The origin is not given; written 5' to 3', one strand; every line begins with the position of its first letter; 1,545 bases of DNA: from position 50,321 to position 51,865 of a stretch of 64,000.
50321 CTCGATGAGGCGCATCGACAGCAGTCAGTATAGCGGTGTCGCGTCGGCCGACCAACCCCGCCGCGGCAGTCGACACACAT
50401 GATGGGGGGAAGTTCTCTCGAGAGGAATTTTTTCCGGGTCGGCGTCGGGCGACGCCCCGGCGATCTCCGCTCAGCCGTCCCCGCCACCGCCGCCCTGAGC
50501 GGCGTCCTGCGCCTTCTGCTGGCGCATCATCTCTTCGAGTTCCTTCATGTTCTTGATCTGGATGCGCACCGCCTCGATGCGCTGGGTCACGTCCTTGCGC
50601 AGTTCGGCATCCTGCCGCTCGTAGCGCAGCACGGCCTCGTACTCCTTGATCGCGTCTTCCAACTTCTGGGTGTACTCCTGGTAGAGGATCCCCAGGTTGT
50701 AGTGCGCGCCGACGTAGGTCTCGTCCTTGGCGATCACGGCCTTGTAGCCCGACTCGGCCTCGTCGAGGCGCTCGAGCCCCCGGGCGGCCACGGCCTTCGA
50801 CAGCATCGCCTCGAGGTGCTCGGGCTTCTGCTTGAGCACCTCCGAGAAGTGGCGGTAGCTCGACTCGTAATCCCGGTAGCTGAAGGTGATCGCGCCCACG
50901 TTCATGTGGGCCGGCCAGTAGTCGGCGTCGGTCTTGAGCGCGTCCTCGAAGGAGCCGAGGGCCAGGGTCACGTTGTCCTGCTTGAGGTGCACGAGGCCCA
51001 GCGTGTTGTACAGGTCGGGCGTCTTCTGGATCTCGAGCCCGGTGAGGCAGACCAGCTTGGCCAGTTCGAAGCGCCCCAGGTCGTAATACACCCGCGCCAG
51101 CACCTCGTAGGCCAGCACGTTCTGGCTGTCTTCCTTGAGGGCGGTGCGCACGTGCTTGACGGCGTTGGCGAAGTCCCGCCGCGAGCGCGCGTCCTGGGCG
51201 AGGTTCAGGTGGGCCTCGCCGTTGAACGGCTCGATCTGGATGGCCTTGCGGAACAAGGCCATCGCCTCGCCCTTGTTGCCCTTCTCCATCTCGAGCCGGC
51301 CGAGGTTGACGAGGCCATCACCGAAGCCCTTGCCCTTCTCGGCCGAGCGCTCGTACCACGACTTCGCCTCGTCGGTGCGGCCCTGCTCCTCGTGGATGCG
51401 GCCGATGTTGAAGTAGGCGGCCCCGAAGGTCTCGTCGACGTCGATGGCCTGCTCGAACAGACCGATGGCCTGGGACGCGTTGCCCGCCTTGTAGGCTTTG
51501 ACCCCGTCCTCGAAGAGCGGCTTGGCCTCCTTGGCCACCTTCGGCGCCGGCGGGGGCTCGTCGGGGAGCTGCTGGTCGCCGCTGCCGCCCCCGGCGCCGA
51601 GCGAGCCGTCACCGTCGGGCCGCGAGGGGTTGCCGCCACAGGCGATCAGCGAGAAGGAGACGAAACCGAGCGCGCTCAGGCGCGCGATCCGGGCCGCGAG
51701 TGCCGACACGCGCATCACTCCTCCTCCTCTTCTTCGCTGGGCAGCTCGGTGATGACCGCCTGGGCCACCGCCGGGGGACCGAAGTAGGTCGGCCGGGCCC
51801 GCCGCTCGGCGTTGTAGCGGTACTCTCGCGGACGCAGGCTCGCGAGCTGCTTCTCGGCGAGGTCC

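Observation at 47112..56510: Glt G1-like gliding-motility gene cluster with non-canonical composition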

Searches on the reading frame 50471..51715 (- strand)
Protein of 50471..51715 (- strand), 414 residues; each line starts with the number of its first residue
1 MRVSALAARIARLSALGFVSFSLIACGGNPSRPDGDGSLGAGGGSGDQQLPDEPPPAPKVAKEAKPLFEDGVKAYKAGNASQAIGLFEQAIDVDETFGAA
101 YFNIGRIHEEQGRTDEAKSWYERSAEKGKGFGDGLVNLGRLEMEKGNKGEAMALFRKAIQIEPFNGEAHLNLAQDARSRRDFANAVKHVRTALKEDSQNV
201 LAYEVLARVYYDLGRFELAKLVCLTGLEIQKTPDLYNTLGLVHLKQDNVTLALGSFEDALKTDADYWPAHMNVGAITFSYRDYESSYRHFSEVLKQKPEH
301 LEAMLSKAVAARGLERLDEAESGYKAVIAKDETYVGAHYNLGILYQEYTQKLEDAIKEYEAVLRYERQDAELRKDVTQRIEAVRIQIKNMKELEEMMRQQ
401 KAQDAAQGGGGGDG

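Call 6: search_protein_families(library=pfam, proteins=[window:50471-51715:-], max_evalue=0.01)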
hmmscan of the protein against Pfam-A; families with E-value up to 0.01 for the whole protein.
window:50471-51715:- (414 aa): 19 families
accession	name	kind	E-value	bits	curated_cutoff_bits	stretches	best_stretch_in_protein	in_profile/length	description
PF07719.23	TPR_2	-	3.5e-31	105.2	27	2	134-164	3-33/34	Tetratricopeptide repeat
PF13432.12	TPR_16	-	3.5e-29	101.3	32.7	3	74-127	7-60/65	Tetratricopeptide repeat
PF14559.12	TPR_19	-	1.1e-27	96.6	25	4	75-126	2-53/68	Tetratricopeptide repeat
PF00515.34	TPR_1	-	9.2e-26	89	27.8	2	134-165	3-34/34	Tetratricopeptide repeat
PF13431.12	TPR_17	-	1e-22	78.9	24.4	1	86-118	1-33/34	Tetratricopeptide repeat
PF13414.12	TPR_11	-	1.2e-22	79.8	26.8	3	139-174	1-36/42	TPR repeat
PF13181.12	TPR_8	-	1.5e-22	78.2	25.7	2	100-124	3-27/34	Tetratricopeptide repeat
PF13424.12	TPR_12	-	3.9e-16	59.5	30.1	1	75-125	14-72/77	Tetratricopeptide repeat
PF13428.12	TPR_14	-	1.2e-15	56.9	23.5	1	135-174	4-43/44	Tetratricopeptide repeat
PF23914.1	TPR_CcmH_CycH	-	3e-13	50.4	42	2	137-219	55-140/158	Cytochrome c-type biogenesis protein H TPR domain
PF13374.12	TPR_10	-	1.3e-12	47.7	27.5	0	136-161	6-31/42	Tetratricopeptide repeat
PF13176.12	TPR_7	-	8.9e-11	41.4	27.9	1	100-128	1-31/36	Tetratricopeptide repeat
PF25064.1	ARM_TT21_5th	-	1.2e-10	42.1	27.8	1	273-362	7-98/117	TT21 fifth ARM repeats domain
PF13174.12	TPR_6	-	5.8e-10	39.6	26.3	0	100-121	2-23/33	Tetratricopeptide repeat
PF24575.1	TPR_Slam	-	6.8e-10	39.7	35.2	1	292-373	6-84/104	Surface lipoprotein assembly modifier, N-terminal TPR repeats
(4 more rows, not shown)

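Call 7: search_protein_families(library=ncbifam, proteins=[window:50471-51715:-], max_evalue=0.01)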
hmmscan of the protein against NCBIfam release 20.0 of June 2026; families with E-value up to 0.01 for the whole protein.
window:50471-51715:- (414 aa): 26 families (the best 25 are shown)
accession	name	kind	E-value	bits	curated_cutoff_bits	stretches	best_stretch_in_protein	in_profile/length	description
NF033758.1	gliding_GltE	equivalog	5e-42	144.3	225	1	52-394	34-385/411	adventurous gliding motility TPR repeat lipoprotein GltE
TIGR02917.1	PEP_TPR_lipo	equivalog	5.2e-24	84.2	312.2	2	75-219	476-620/899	XrtA/PEP-CTERM system TPR-repeat protein PrsT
TIGR02521.1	type_IV_pilW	equivalog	8.1e-21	74.6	154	3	167-306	32-174/234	type IV pilus biogenesis/stability protein PilW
NF040959.1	MamA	equivalog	1.3e-18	67.2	200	2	137-293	42-199/204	magnetosome protein MamA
NF033762.1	social_mot_Tgl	equivalog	3.1e-17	62.8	225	2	58-217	25-187/252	social motility TPR repeat lipoprotein Tgl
NF008757.0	PRK11788.1-5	equivalog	1e-12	47.9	363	1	242-311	189-258/388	lipopolysaccharide assembly protein LapB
NF033920.0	C39_PA2778_fam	equivalog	1.9e-12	47.2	150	1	64-125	190-251/255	PA2778 family cysteine peptidase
NF053607.1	CHU_0125_OmpA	equivalog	2.7e-12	46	620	2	274-399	26-142/639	CHU_0125 family OmpA-like outer membrane integrity protein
TIGR04510.1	mod_pep_cyc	subfamily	5.6e-12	45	400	1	55-220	386-556/814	putative peptide modification system cyclase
TIGR00990.1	3a0801s09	subfamily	2.8e-10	39.5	757.25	1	140-273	373-507/615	mitochondrial import receptor subunit TOM70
NF047507.1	TPR_BatC_Lepto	exception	1.6e-09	37.6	175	1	67-125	61-123/214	TPR repeat-containing protein BatC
NF047371.1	FlcA_CTERM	equivalog_domain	1.6e-09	36.8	300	1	150-328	331-534/646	periplasmic flagellar collar protein FlcA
TIGR02795.1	tol_pal_ybgF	equivalog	1.7e-09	38.3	90.1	1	259-329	36-104/119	tol-pal system protein YbgF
NF052312.1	T9SS_PorW_SprE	equivalog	3.7e-09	35.8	250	1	101-197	293-390/716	type IX secretion system periplasmic lipoprotein PorW/SprE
NF008756.0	PRK11788.1-4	equivalog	9.6e-09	34.7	474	0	77-200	193-316/389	lipopolysaccharide assembly protein LapB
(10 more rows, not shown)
